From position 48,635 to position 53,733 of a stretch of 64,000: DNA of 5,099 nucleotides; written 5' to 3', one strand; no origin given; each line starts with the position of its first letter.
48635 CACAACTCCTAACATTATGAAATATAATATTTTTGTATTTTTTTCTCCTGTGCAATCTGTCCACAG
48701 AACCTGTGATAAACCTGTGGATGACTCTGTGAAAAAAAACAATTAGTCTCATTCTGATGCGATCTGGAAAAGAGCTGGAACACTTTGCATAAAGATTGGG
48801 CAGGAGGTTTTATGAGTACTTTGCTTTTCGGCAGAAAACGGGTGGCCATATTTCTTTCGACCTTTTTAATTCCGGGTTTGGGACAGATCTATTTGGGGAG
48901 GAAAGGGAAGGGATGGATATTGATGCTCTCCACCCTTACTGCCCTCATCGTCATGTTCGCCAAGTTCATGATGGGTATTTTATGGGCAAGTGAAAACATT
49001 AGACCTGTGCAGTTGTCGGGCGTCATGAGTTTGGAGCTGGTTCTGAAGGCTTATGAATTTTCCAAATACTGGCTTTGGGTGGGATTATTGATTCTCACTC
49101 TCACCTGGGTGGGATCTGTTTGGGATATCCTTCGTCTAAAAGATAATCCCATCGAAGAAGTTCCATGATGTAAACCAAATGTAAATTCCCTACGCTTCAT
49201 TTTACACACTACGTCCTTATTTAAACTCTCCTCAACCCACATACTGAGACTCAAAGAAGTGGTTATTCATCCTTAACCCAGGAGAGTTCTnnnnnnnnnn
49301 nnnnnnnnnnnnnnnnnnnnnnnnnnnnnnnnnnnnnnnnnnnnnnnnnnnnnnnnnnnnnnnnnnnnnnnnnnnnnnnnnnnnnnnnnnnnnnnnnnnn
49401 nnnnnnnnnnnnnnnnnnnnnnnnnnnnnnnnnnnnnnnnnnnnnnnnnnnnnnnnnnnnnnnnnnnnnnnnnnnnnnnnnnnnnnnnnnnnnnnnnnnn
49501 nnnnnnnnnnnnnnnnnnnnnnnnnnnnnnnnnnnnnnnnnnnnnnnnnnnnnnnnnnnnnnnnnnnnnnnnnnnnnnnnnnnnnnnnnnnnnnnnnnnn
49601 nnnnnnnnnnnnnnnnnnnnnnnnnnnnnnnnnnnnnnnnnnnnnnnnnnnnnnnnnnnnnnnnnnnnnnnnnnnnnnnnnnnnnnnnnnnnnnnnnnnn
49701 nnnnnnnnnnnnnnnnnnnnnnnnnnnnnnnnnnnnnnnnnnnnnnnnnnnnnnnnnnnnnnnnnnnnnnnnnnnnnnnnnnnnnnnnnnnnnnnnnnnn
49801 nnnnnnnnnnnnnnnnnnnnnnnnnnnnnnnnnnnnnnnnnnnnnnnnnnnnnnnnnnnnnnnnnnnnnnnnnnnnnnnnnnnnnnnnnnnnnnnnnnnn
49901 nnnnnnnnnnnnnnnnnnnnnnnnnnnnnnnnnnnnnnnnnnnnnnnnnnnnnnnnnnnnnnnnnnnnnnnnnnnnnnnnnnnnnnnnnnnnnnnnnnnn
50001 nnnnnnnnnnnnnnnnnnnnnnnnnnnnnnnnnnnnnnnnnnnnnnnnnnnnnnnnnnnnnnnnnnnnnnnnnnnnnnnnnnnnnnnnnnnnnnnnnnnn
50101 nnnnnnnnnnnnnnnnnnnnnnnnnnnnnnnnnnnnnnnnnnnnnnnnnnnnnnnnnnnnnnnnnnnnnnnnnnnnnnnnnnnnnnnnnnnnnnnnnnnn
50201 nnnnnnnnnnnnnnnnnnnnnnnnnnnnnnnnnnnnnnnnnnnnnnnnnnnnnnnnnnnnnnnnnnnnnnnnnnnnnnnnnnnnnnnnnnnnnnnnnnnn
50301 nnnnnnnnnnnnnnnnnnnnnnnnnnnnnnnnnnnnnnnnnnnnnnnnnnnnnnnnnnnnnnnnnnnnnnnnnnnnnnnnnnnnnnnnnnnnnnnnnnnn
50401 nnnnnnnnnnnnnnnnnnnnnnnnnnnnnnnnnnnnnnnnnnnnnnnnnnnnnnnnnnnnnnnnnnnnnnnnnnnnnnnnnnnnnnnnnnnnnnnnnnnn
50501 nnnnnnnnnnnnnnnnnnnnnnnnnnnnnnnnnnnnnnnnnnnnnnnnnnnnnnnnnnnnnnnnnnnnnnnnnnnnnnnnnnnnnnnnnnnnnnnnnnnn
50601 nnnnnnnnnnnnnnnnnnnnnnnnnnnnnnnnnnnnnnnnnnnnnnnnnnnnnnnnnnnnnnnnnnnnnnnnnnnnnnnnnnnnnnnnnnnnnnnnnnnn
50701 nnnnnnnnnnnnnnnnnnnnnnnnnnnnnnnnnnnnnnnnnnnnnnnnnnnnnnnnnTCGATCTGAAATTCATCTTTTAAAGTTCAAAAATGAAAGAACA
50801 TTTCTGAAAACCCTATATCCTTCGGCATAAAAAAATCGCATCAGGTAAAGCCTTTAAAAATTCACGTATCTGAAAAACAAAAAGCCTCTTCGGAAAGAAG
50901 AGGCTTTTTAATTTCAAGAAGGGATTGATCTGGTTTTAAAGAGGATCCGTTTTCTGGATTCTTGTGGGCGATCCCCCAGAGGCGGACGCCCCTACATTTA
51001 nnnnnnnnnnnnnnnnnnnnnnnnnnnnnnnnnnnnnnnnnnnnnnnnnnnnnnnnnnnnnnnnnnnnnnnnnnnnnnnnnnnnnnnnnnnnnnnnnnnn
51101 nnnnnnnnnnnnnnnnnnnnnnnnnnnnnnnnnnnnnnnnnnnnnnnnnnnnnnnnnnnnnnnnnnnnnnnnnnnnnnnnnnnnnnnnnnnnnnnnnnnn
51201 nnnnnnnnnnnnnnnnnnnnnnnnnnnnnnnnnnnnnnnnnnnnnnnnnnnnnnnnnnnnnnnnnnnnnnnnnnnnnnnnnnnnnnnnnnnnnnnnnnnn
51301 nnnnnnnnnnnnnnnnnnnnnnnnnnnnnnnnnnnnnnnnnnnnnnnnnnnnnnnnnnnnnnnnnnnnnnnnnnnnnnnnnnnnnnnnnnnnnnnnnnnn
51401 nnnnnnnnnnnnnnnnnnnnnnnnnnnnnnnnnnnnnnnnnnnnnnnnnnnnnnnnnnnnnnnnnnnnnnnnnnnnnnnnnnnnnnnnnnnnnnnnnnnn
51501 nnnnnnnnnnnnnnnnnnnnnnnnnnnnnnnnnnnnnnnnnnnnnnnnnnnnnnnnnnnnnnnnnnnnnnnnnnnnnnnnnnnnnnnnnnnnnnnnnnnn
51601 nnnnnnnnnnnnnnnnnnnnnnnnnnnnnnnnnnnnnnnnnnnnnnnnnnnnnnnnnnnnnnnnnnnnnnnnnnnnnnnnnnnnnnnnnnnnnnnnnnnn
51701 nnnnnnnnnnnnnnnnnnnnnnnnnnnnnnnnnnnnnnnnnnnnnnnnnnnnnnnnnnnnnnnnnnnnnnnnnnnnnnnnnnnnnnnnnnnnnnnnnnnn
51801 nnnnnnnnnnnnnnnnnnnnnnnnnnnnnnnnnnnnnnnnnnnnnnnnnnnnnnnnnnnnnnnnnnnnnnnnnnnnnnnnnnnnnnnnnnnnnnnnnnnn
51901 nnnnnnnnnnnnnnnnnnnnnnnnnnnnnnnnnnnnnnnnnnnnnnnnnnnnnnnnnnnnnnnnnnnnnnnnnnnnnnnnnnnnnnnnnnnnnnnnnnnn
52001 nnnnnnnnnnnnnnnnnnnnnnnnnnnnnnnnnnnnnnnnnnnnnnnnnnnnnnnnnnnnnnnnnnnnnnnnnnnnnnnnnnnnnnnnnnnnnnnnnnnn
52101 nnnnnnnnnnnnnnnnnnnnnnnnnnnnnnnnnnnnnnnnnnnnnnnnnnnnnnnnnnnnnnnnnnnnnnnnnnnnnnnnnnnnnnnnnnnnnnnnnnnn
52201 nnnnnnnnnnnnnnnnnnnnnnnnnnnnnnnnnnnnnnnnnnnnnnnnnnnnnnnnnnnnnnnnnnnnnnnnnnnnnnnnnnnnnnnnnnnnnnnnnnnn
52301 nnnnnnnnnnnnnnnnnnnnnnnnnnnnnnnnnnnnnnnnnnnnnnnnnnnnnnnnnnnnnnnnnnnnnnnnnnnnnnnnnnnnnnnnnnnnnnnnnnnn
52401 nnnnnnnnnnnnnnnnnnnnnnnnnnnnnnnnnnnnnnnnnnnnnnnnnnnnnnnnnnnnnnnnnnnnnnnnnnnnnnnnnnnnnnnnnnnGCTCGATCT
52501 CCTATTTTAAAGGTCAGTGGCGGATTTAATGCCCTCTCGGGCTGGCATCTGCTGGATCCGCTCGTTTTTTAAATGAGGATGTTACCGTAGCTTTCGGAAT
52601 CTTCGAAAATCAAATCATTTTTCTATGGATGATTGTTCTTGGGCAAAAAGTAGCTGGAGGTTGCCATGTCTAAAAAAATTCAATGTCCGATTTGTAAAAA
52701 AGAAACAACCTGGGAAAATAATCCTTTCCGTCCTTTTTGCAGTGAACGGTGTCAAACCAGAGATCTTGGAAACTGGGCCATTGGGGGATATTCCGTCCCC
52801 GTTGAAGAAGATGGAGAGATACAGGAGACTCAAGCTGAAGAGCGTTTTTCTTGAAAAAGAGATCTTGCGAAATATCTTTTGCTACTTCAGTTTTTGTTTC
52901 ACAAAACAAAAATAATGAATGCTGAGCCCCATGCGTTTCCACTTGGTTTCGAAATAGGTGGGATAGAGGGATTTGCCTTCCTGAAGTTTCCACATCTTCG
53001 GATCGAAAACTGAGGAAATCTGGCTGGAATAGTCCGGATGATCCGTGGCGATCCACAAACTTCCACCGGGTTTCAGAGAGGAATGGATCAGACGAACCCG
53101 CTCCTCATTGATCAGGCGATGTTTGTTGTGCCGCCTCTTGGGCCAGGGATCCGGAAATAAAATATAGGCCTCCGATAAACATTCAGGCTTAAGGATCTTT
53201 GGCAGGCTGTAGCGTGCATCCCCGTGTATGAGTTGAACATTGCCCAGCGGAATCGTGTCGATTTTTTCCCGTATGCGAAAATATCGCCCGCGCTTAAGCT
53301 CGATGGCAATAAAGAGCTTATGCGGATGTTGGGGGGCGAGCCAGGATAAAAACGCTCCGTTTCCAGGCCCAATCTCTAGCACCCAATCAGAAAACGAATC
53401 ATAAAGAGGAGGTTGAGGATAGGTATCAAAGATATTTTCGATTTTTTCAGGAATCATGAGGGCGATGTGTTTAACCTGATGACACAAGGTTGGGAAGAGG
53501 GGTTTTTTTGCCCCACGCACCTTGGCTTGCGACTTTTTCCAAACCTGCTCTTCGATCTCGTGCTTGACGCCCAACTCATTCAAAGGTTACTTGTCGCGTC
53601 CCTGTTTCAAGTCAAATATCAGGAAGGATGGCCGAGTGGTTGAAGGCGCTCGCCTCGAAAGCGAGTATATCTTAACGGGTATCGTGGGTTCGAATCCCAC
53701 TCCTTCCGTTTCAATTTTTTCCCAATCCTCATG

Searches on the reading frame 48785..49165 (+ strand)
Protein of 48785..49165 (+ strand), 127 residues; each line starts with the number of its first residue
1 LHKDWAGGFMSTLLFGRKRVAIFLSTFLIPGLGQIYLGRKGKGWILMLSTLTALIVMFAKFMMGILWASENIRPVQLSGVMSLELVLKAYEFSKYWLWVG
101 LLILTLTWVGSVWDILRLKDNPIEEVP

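Call 27: search_protein_families(library=pfam, proteins=[window:48785-49165:+], max_evalue=0.01)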
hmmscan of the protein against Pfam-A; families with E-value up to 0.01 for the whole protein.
window:48785-49165:+ (127 aa): 1 family
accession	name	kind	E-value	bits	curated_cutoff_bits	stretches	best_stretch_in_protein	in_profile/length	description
PF20382.3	DUF6677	-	0.00017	22.6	24.3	1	24-58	4-38/116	Family of unknown function (DUF6677)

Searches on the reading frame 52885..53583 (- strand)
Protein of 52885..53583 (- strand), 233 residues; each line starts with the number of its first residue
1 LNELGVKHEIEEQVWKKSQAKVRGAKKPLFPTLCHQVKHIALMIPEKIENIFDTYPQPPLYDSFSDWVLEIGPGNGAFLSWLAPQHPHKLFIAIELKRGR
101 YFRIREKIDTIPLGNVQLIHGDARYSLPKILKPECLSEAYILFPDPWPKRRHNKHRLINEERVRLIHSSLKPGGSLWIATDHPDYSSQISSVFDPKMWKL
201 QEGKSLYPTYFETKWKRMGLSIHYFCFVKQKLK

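Call 31: search_protein_families(library=pfam, proteins=[window:52885-53583:-], max_evalue=0.001)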
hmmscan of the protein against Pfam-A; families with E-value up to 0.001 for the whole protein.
window:52885-53583:- (233 aa): 2 families
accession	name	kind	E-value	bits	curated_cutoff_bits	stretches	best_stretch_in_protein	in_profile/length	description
PF02390.23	Methyltransf_4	-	2.8e-38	131.5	24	1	68-221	5-169/173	Putative methyltransferase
PF13649.12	Methyltransf_25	-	0.00033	21.7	27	0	68-125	1-57/97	Methyltransferase domain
